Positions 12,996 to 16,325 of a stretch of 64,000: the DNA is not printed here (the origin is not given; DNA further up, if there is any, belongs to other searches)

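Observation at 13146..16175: Single-chain tandem duplication of a PilB/GspE secretion ATPase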

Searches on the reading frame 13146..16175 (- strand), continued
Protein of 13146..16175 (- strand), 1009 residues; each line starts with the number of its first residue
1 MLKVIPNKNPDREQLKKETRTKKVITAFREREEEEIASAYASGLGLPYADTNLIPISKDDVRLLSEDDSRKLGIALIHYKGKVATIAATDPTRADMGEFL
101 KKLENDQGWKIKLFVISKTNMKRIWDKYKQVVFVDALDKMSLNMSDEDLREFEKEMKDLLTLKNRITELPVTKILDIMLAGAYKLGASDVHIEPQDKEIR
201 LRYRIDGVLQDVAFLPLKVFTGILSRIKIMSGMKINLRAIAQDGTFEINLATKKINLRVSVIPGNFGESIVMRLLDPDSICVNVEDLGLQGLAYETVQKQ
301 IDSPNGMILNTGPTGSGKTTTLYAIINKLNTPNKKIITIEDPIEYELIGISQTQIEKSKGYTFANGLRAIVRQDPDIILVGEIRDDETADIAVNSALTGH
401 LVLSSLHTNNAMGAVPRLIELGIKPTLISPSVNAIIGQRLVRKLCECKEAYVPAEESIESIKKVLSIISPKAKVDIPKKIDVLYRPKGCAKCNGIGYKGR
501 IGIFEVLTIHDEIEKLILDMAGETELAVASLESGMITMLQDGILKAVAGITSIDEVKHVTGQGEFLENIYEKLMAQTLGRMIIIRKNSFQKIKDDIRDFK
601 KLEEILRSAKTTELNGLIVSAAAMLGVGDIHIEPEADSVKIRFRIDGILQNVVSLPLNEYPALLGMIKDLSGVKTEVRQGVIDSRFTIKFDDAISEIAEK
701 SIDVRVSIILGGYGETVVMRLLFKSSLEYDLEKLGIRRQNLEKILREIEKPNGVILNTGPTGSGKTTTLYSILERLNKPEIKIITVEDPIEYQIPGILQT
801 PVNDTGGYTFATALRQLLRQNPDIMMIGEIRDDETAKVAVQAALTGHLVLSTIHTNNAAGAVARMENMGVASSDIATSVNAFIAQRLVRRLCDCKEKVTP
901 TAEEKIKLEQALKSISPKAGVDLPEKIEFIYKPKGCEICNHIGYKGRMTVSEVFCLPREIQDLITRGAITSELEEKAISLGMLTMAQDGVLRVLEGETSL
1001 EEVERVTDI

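Call 54: predict_structure(alignment_id=A2)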
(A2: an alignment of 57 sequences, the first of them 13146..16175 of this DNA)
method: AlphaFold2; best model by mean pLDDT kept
length: 1009 residues; sequences in the alignment: 57
mean_pLDDT: 78.3   pTM: 0.44
mean pLDDT of the five models: 78.3, 77.8, 76.8, 71.2, 71.2
residues with pLDDT >= 90: 134; 70-90: 663; 50-70: 170; < 50: 42
segments of 3 or more residues with pLDDT < 50: 1-10, 132-141, 573-579, 802-808
pLDDT, mean of each block of 10 residues (from residue 1): 35 64 73 80 81 70 80 85 86 85 84 86 73 42 54 51 70 80 76 88 70 81 85 75 78 76 84 74 80 88 87 80 80 68 59 53 57 68 81 83 87 89 89 91 89 80 78 83 85 75 90 83 77 86 91 86 64 48 82 82 86 85 83 89 76 86 81 56 74 80 80 80 69 87 91 88 79 77 59 56 49 61 72 82 86 86 89 91 90 90 89 89 85 82 83 92 88 90 92 91 83
secondary structure, 60 per line:
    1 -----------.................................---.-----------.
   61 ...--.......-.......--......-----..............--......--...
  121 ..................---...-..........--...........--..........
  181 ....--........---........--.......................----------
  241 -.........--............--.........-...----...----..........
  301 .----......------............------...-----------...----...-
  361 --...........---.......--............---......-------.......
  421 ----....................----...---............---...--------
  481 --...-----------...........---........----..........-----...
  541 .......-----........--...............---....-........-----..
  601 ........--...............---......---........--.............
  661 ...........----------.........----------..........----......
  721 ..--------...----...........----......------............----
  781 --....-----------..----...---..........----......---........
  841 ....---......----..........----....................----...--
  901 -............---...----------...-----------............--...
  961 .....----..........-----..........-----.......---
elements in order (helices of 4 or more, strands of 3 or more residues): H12-44 H60-63 H66-72 E74-80 E83-88 H94-107 E110-115 H118-138 E142-144 H146-155 H158-168 H171-184 E187-194 E198-205 E208-216 H217-230 E242-250 E253-264 E267-275 H291-301 E306-311 H318-329 E336-338 E350-352 H363-373 E377-383 H386-397 E401-406 H414-420 H425-431 E432-444 E449-451 H455-466 E483-485 E497-507 H511-518 H523-532 H538-547 H553-560 H563-577 E581-584 H586-593 H599-608 H611-625 E629-634 E638-645 E648-656 H657-671 E682-690 E701-710 E715-722 H738-748 E753-758 H765-776 E783-786 H810-819 E824-829 H833-844 E848-853 H858-867 H872-878 E879-891 E896-898 H902-913 E930-932 E944-955 H958-965 H970-979 H985-994 H1000-1006

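Call 55: find_encoding_contigs(protein=P0135, flank=10000, max_places=2)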
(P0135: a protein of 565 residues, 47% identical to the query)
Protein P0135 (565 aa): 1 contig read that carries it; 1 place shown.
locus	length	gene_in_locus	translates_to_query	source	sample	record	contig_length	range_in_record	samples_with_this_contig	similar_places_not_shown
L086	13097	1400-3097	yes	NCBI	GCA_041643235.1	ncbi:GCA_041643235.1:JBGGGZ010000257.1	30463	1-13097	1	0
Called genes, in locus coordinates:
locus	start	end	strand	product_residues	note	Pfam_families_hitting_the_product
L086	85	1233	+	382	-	PF01368:DHH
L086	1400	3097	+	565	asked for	PF05157:MshEN (weak), PF00437:T2SSE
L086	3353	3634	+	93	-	-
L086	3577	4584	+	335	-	PF05496:RuvB_N, PF07728:AAA_5 (faint), PF00004:AAA, PF17864:AAA_lid_4, PF05491:WHD_RuvB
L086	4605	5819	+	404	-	PF18895:T4SS_pilin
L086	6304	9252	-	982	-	PF00912:Transgly, PF00905:Transpeptidase, PF17957:Big_7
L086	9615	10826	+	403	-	PF00579:tRNA-synt_1b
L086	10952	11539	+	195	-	-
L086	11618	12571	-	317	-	-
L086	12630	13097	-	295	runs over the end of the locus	PF00480:ROK, PF02685:Glucokinase (faint)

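Call 56: find_encoding_contigs(protein=P0132, flank=10000, max_places=2)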
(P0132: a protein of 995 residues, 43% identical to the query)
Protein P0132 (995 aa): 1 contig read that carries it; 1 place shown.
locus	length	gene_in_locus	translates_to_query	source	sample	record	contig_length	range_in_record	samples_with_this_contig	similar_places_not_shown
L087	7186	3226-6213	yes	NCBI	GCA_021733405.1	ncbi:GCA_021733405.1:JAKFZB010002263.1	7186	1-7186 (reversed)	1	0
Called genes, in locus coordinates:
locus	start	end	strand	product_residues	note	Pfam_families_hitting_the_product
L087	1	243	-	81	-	?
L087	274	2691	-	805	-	PF02739:5_3_exonuc_N, PF01367:5_3_exonuc, PF00476:DNA_pol_A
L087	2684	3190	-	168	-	PF02367:TsaE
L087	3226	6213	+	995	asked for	PF00437:T2SSE, PF20720:nSTAND3 (faint), PF02399:Herpes_ori_bp (faint), PF25199:nSTAND_NTPase5 (faint), PF02492:cobW (faint), PF13173:AAA_14 (faint), PF13401:AAA_22 (faint), PF00437:T2SSE, +1 more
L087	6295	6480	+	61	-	-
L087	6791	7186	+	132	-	?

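Call 64: search_protein_families(library=pfam, proteins=[L080:11710-12927:+, L080:12920-13402:+, L080:14368-16113:+, L080:16894-18123:+, L046:11618-12829:+, L046:12826-14583:+, L046:14590-15588:+, L046:8634-9602:+, L041:11545-12753:+, L041:7844-8830:+], max_evalue=0.001)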
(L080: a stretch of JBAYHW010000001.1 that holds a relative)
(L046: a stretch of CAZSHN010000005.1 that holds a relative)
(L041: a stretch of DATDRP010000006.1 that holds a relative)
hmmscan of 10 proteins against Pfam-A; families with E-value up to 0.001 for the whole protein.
L080:11710-12927:+ (405 aa): 1 family
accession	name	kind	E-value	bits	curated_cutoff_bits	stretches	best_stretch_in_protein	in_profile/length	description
PF00482.28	T2SSF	-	4.8e-55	185.3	25.2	2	70-193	1-125/125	Type II secretion system (T2SS), protein F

L080:12920-13402:+ (160 aa): 0 families

L080:14368-16113:+ (581 aa): 0 families

L080:16894-18123:+ (409 aa): 1 family
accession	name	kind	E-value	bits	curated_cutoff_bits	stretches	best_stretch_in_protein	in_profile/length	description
PF00162.24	PGK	-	7.1e-114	381.2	27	1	7-396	2-379/379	Phosphoglycerate kinase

L046:11618-12829:+ (403 aa): 1 family
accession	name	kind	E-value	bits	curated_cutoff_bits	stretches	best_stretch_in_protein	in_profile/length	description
PF00482.28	T2SSF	-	5.6e-61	204.5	25.2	2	69-192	1-125/125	Type II secretion system (T2SS), protein F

L046:12826-14583:+ (585 aa): 2 families
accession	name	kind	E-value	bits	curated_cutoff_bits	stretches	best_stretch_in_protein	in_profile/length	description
PF13620.12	CarboxypepD_reg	-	4.2e-12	46.7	32.3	1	505-580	3-78/82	Carboxypeptidase regulatory-like domain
PF13715.12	CarbopepD_reg_2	-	0.00014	22.2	32.2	0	507-582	4-75/88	CarboxypepD_reg-like domain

L046:14590-15588:+ (332 aa): 1 family
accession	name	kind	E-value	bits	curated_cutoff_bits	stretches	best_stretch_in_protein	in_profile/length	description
PF07963.17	N_methyl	-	1.7e-07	30.9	21.2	1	6-30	2-26/27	Prokaryotic N-terminal methylation motif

L046:8634-9602:+ (322 aa): 3 families
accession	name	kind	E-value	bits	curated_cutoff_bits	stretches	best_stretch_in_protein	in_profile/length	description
PF02518.31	HATPase_c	-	1.8e-29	102.8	26.4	1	205-316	2-110/111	Histidine kinase-, DNA gyrase B-, and HSP90-like ATPase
PF00512.31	HisKA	-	5.2e-12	46.1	26.9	1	91-158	2-66/66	His Kinase A (phospho-acceptor) domain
PF13581.12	HATPase_c_2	-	8.5e-05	23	27.4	1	209-293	32-112/127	Histidine kinase-like ATPase domain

L041:11545-12753:+ (402 aa): 1 family
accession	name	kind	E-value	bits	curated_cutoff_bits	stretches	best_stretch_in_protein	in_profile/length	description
PF00482.28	T2SSF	-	1.6e-55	186.9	25.2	2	65-188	1-125/125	Type II secretion system (T2SS), protein F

L041:7844-8830:+ (328 aa): 1 family
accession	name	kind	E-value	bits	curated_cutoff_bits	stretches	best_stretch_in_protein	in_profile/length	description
PF01594.21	AI-2E_transport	-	2.8e-56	191.5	34.3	1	17-321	5-326/327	AI-2E family transporter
